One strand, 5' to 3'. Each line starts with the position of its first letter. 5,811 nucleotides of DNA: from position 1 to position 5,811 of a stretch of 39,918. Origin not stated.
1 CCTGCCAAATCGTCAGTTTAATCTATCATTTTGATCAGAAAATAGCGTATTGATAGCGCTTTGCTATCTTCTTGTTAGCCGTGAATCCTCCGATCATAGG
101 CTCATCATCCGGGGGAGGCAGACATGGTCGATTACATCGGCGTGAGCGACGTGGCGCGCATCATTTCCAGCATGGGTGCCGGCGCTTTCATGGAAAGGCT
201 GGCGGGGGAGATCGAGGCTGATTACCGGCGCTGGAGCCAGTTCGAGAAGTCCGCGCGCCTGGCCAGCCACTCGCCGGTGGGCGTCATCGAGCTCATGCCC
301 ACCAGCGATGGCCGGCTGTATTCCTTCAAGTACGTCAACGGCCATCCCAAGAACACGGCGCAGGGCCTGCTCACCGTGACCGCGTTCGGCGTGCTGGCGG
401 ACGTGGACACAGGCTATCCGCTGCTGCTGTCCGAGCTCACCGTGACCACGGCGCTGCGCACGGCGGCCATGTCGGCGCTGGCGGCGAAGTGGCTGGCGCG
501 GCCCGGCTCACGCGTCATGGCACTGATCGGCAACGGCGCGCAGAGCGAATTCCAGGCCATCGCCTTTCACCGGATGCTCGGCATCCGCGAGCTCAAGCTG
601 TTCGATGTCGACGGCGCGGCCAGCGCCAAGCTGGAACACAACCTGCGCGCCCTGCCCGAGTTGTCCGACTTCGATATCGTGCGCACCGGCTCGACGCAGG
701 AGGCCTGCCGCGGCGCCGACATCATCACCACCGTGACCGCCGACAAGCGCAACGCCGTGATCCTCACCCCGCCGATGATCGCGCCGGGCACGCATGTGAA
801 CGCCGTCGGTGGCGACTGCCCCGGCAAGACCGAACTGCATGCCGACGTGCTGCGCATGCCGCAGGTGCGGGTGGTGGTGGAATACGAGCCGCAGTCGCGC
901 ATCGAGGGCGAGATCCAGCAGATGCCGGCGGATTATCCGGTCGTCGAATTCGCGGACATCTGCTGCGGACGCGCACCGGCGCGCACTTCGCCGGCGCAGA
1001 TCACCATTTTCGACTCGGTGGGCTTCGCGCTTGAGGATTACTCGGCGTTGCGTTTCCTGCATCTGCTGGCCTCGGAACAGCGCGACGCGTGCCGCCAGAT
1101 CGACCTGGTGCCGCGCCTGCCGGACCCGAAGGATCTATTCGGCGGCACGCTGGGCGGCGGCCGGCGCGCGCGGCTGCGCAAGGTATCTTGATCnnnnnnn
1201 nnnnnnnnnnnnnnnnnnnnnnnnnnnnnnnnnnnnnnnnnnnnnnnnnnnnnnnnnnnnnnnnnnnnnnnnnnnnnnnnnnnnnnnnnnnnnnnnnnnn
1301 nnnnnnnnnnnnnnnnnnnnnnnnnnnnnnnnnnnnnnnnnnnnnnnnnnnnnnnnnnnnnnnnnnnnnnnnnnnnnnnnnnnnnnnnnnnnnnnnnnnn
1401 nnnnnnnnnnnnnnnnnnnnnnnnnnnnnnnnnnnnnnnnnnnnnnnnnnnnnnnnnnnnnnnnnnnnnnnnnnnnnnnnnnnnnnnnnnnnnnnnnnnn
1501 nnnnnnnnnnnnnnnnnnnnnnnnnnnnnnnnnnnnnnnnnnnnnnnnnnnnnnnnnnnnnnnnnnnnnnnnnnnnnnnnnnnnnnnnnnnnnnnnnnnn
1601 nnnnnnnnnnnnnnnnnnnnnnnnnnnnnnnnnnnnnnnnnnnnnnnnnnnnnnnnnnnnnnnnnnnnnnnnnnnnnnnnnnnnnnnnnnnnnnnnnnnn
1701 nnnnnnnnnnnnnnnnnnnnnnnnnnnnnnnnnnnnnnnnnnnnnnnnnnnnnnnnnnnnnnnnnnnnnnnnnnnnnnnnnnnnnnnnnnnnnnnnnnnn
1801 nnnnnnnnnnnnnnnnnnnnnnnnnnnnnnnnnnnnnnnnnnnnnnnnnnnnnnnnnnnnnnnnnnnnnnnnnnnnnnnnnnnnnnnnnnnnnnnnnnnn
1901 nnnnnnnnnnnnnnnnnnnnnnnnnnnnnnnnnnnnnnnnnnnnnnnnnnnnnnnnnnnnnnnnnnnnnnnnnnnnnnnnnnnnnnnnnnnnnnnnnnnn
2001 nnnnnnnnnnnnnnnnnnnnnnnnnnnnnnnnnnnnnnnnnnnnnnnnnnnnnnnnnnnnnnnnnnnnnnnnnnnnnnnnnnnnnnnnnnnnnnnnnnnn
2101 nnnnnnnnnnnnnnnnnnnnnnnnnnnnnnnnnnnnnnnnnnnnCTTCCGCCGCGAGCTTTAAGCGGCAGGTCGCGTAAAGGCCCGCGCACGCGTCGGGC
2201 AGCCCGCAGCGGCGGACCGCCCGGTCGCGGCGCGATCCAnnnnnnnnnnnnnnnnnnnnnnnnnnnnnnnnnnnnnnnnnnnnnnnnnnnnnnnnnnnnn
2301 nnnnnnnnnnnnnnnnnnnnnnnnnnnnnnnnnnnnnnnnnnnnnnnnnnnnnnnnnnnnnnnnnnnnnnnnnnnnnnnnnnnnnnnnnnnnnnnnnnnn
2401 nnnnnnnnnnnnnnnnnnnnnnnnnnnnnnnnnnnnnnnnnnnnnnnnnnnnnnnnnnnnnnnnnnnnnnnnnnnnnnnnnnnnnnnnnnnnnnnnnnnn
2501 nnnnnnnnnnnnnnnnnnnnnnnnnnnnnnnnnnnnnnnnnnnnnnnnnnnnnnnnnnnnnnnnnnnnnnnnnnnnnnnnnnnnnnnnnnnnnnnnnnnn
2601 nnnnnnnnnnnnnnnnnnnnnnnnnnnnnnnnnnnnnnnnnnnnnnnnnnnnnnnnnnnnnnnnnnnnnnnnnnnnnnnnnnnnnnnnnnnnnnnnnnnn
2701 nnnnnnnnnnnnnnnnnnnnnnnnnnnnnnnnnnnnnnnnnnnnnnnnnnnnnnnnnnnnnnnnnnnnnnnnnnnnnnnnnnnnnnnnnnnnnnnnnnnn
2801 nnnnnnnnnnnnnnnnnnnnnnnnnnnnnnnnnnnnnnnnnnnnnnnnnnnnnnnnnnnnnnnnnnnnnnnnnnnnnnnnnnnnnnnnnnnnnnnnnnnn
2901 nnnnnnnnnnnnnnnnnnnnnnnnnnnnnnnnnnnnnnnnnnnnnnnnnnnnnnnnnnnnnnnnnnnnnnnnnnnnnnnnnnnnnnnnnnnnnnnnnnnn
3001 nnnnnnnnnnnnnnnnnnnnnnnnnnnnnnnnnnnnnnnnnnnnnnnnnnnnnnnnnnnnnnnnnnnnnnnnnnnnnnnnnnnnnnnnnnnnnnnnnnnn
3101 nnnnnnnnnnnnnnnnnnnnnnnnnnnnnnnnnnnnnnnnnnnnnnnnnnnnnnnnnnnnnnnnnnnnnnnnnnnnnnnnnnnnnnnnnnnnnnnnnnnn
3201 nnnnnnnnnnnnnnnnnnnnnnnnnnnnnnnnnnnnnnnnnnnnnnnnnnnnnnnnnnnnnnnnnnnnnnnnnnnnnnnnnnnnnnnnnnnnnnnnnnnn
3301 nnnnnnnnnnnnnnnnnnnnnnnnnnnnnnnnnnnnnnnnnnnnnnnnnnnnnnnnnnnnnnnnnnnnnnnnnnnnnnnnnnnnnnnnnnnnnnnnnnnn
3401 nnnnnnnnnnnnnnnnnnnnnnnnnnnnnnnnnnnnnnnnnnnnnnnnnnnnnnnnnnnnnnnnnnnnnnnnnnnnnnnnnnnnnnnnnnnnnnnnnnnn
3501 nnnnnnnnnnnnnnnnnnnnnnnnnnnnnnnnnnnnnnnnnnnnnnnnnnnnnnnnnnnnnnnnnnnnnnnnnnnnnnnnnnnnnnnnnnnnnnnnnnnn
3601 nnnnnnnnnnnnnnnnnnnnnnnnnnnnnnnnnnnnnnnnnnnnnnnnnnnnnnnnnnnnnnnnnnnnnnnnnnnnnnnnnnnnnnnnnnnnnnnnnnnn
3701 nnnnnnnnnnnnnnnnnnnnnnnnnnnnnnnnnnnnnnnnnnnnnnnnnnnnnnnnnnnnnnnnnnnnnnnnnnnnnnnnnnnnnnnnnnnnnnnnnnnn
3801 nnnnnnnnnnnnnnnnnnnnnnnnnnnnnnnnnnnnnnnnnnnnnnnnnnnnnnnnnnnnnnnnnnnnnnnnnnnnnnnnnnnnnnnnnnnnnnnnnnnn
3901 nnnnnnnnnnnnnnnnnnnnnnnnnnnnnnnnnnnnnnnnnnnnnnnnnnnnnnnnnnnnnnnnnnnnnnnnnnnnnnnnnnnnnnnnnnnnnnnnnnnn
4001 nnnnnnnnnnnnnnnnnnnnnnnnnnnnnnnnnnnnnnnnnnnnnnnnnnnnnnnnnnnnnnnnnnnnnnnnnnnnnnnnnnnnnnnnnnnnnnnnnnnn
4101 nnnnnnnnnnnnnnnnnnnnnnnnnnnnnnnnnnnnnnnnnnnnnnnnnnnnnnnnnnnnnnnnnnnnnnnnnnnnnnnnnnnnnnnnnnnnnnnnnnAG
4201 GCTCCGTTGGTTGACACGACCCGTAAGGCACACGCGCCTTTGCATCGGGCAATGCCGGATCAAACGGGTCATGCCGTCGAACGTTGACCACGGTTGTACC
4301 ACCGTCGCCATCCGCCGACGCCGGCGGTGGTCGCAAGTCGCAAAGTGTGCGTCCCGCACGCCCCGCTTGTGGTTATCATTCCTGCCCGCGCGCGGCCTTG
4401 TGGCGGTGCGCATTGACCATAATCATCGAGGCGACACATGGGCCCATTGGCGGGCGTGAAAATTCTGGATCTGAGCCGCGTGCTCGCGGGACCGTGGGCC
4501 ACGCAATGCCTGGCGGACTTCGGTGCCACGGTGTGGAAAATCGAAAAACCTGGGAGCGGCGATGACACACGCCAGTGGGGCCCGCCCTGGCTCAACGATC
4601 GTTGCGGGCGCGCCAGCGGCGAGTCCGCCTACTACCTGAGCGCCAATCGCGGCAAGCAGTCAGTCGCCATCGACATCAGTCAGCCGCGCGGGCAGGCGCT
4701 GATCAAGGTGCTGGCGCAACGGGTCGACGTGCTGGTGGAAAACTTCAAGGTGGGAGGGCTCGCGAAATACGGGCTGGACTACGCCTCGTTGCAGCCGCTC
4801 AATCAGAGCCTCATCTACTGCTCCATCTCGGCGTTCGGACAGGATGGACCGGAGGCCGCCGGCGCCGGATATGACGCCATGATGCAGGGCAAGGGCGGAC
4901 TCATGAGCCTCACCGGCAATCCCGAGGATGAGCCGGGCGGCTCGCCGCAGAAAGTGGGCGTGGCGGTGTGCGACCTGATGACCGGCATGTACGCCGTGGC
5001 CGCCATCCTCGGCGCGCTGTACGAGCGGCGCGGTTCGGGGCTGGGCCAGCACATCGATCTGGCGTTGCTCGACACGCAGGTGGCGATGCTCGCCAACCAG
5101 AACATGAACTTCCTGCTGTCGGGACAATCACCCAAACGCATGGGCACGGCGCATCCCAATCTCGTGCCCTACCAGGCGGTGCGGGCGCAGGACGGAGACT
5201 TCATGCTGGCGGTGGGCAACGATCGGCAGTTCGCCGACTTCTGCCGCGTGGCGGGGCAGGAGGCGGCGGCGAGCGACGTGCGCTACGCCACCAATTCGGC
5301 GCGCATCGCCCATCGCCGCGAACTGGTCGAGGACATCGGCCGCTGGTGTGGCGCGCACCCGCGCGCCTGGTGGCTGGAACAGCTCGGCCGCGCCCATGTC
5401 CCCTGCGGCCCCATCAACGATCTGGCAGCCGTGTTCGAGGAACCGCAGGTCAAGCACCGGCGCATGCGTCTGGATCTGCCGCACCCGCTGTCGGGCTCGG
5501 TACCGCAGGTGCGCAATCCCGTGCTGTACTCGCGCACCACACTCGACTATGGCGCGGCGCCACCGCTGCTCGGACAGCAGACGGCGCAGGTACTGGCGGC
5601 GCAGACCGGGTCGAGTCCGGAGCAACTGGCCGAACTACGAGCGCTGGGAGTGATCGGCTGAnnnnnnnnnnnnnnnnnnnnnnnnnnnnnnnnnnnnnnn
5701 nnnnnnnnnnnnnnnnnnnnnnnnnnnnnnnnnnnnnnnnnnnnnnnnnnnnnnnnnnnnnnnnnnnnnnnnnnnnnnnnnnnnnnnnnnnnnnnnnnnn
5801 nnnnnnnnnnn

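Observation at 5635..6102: CsrA-family paralog with a long low-complexity tail as the last gene of a catabolic operon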

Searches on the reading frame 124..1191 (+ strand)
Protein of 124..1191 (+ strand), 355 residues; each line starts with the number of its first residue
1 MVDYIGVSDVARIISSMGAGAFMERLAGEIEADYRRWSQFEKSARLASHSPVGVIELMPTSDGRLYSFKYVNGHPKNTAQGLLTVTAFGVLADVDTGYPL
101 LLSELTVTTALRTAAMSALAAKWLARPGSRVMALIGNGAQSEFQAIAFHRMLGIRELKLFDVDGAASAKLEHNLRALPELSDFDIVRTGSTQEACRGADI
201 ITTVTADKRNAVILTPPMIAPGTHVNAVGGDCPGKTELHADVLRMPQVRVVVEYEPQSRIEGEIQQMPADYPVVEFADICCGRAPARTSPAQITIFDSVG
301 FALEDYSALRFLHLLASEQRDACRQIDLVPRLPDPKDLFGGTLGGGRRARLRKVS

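Call 23: search_protein_families(library=pfam, proteins=[window:124-1191:+], max_evalue=0.001)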
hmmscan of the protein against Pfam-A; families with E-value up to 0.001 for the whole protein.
window:124-1191:+ (355 aa): 1 family
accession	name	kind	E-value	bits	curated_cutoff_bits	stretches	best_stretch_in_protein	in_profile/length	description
PF02423.21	OCD_Mu_crystall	-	4.8e-102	341.6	24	1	15-313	9-307/314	Ornithine cyclodeaminase/mu-crystallin family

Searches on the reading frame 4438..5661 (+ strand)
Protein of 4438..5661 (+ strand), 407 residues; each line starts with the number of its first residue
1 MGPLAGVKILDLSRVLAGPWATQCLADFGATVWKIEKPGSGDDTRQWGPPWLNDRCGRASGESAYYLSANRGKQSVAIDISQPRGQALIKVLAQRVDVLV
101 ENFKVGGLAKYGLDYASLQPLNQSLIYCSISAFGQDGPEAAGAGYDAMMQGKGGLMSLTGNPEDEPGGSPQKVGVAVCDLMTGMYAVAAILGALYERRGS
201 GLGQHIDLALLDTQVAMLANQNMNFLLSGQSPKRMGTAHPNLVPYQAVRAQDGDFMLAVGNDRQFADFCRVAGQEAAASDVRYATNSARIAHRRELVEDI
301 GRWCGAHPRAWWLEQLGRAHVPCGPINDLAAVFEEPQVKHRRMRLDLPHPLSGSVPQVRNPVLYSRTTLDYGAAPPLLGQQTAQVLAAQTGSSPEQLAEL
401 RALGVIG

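Call 3: search_protein_families(library=pfam, proteins=[window:4438-5661:+], max_evalue=0.01)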
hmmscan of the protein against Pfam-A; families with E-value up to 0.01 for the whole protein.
window:4438-5661:+ (407 aa): 1 family
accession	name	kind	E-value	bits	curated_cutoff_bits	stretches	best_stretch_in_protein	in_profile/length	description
PF02515.22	CoA_transf_3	-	1e-119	400.4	23.3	1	4-382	1-366/366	CoA-transferase family III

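Call 4: search_protein_families(library=ncbifam, proteins=[window:4438-5661:+], max_evalue=0.01)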
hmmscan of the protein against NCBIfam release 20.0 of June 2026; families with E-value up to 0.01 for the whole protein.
window:4438-5661:+ (407 aa): 7 families
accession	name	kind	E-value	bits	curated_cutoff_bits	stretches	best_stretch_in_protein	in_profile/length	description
NF052585.1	SucGlutTfsCaiB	equivalog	1.3e-138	462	750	1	3-388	7-387/394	succinate--glutarate CoA-transferase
NF041294.1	Scnl_mescCoAtase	equivalog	2.8e-73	247.3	700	1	1-386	1-380/381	succinyl-CoA:mesaconate CoA-transferase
NF008511.0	PRK11430.1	equivalog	9.8e-73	245.4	522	1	2-346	8-340/381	CoA:oxalate CoA-transferase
NF003809.0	PRK05398.1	subfamily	1.7e-65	221.2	442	2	3-215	4-205/416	formyl-CoA transferase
TIGR03253.1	oxalate_frc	equivalog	1.6e-58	198.4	504.2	2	3-214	3-203/416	formyl-CoA transferase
NF002914.1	PRK03525.1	equivalog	1.2e-26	93.6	413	1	2-406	8-397/400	L-carnitine CoA-transferase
TIGR04253.1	mesacon_CoA_iso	equivalog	6.8e-17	61.5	725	1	4-223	3-207/403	2-methylfumaryl-CoA isomerase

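Call 40: find_encoding_contigs(protein=window:4438-5661:+, flank=3000, max_places=6)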
Protein window:4438-5661:+ (407 aa): 1 contig read that carries it; 1 place shown.
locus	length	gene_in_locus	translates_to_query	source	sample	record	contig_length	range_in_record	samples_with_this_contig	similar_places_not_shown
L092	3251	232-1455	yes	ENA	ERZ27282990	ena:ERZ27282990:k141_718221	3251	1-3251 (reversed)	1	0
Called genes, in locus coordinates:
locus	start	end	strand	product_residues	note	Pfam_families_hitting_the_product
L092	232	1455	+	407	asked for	PF02515:CoA_transf_3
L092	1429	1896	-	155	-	PF02599:CsrA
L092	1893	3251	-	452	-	?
